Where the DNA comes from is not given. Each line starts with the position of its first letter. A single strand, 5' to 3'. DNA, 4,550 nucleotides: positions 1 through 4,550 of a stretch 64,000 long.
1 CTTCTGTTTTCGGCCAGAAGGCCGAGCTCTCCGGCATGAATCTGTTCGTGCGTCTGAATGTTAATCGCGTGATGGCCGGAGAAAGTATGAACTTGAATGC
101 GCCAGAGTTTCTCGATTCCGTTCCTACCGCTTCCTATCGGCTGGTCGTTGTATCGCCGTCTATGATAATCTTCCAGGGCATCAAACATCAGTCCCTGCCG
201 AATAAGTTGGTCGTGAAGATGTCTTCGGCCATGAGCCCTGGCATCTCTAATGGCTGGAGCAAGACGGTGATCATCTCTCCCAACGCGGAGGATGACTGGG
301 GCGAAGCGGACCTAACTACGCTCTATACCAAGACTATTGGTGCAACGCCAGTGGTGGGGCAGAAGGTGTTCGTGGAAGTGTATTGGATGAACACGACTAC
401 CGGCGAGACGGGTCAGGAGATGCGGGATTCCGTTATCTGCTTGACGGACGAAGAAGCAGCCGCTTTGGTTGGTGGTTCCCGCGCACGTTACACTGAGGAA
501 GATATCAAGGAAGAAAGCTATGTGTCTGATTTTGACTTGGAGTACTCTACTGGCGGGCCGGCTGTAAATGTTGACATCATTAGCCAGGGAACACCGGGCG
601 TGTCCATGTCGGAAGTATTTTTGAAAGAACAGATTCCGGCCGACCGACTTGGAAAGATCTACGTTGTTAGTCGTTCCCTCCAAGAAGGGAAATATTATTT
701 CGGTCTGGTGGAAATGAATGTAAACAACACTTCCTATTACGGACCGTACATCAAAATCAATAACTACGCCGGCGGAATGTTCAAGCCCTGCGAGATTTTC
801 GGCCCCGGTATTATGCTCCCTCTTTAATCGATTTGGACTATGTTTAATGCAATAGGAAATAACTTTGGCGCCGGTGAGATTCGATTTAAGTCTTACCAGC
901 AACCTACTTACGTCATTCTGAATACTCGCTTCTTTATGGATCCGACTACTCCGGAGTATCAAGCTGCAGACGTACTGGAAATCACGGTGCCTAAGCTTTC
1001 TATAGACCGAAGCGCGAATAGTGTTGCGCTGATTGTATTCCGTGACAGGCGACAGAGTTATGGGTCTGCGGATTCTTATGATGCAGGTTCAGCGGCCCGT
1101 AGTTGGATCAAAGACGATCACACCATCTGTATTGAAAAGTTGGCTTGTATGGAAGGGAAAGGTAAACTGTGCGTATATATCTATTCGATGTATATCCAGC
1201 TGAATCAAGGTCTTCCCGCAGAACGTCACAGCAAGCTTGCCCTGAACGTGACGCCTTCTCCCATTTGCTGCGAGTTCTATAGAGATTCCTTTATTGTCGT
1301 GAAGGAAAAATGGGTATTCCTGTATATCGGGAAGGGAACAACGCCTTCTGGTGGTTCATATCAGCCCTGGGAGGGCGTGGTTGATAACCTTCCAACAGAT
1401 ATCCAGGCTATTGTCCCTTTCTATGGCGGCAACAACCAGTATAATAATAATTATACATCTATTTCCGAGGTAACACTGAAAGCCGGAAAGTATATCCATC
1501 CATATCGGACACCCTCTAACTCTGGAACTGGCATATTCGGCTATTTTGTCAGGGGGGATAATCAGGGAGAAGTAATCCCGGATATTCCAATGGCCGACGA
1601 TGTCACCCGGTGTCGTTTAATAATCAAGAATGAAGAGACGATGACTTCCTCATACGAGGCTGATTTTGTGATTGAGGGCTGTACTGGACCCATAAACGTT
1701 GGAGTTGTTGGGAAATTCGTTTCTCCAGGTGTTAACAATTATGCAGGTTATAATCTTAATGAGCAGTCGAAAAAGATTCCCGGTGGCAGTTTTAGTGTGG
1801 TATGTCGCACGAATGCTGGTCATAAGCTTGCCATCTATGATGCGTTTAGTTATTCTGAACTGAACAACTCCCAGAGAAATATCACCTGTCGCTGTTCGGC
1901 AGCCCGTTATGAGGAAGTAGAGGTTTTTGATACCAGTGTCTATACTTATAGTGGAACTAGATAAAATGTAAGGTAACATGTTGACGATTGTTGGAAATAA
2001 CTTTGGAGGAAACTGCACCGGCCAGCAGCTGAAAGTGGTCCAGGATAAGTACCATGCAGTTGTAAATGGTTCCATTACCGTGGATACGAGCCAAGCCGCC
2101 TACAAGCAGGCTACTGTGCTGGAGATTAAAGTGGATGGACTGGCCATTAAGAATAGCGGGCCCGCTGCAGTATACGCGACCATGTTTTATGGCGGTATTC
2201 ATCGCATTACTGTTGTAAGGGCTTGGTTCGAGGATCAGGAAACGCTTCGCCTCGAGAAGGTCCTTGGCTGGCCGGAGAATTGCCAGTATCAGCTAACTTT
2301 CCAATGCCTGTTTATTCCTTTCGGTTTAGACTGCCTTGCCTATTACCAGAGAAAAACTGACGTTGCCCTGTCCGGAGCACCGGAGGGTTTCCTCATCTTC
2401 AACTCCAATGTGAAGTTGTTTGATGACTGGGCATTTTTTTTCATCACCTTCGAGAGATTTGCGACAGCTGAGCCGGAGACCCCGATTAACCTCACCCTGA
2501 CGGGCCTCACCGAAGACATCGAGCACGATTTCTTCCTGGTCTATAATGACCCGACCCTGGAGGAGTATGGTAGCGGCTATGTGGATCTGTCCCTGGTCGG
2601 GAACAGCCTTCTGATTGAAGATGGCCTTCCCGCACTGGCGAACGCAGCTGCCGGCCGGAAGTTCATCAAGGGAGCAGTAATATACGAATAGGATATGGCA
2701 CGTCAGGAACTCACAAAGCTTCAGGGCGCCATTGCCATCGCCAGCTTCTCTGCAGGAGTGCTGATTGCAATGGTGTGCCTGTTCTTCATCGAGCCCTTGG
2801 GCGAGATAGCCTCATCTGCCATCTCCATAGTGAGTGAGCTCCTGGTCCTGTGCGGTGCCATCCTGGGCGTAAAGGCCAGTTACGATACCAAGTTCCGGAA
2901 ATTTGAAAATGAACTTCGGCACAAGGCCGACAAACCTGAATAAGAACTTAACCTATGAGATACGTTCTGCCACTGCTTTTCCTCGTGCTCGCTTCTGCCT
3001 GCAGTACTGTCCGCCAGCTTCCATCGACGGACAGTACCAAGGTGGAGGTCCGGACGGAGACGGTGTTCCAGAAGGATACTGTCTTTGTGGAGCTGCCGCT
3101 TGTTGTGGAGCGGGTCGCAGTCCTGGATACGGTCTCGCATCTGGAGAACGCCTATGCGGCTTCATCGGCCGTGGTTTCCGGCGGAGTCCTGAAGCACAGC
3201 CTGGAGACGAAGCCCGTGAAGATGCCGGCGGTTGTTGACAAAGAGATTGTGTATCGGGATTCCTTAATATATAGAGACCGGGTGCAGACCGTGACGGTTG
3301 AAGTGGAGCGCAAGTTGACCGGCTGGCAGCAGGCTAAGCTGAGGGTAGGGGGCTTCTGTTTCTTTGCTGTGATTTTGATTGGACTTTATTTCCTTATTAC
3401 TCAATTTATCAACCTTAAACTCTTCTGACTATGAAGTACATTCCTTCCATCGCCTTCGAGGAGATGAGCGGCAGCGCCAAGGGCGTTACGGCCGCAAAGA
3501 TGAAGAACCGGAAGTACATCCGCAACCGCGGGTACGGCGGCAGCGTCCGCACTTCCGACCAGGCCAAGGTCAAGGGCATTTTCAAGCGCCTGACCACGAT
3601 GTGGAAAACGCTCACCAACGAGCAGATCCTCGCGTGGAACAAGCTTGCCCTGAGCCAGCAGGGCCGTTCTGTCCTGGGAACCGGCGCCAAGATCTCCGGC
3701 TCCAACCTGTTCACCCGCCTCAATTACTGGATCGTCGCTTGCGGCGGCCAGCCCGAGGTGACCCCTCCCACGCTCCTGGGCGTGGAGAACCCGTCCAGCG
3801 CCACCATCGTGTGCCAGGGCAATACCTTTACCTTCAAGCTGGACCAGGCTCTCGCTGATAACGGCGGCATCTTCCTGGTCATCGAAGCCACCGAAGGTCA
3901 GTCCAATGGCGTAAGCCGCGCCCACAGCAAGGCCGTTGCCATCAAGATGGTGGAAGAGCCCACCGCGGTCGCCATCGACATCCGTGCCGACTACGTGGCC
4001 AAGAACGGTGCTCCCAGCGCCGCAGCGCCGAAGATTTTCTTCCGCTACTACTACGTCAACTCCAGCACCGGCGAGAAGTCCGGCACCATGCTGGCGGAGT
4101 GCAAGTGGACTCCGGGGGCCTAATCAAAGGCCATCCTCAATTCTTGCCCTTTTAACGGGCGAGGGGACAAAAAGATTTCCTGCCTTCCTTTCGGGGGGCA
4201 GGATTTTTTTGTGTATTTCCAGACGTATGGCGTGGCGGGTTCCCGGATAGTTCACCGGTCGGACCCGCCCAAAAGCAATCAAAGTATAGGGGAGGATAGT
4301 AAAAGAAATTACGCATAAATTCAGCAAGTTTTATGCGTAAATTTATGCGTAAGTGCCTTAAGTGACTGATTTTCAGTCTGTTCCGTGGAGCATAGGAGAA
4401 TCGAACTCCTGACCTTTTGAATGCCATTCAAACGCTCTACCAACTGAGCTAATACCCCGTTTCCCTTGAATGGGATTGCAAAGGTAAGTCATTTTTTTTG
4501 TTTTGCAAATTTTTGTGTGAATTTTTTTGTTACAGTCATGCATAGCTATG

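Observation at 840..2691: Adjacent paralogous pair sharing a ~70-aa N-terminal GNNFGxG domain but carrying unrelated C-terminal regions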

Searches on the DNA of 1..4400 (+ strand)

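Call 10: search_dna_similar(query=window:1-4400:+, collection=phages, mode=distant)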
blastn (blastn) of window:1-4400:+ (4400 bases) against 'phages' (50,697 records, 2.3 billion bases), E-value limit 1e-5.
No match.

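Call 75: search_rna_families(sources=[L008, L038, L039, L066, L076, L092, L048, L021], threshold=gathering)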
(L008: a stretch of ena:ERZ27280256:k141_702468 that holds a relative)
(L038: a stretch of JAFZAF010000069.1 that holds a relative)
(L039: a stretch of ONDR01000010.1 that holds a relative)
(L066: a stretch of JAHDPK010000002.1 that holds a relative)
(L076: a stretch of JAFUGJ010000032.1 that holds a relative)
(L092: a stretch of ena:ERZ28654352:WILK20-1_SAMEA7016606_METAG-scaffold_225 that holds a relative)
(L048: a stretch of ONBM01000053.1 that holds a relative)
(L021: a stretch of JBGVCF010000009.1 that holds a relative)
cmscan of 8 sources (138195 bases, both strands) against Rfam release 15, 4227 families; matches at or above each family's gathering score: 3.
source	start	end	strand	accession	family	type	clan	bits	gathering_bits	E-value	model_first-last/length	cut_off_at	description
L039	7812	7885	-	RF00005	tRNA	Gene; tRNA;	CL00001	70.6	29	4.7e-13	1-71/71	no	tRNA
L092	8678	8750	+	RF00005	tRNA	Gene; tRNA;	CL00001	67.4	29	3.5e-12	1-71/71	no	tRNA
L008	13873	13945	-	RF00005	tRNA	Gene; tRNA;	CL00001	67.1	29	4.3e-12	1-71/71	no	tRNA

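Call 96: search_rna_families(source=L008, start=1100, end=3000, threshold=evalue, max_evalue=1)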
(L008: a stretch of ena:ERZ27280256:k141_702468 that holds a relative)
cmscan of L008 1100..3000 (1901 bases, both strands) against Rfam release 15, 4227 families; matches with E-value up to 1: 1.
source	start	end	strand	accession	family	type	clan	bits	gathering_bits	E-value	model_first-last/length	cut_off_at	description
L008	2554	2669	-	RF03831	mir-627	Gene; miRNA;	-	28.5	86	0.001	1-87/87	no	mir-627 microRNA precursor family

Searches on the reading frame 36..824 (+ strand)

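Call 6: search_protein_families(library=pfam, proteins=[window:36-824:+], max_evalue=1)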
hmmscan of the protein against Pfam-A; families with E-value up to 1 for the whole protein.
window:36-824:+ (263 aa): 0 families

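Call 7: search_protein_families(library=phrogs, proteins=[window:36-824:+], max_evalue=1)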
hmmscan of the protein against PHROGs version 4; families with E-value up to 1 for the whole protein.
window:36-824:+ (263 aa): 1 family
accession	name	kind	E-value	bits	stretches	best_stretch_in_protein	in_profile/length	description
phrog_33486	-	unknown function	0.08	14.2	1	9-51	40-80/107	-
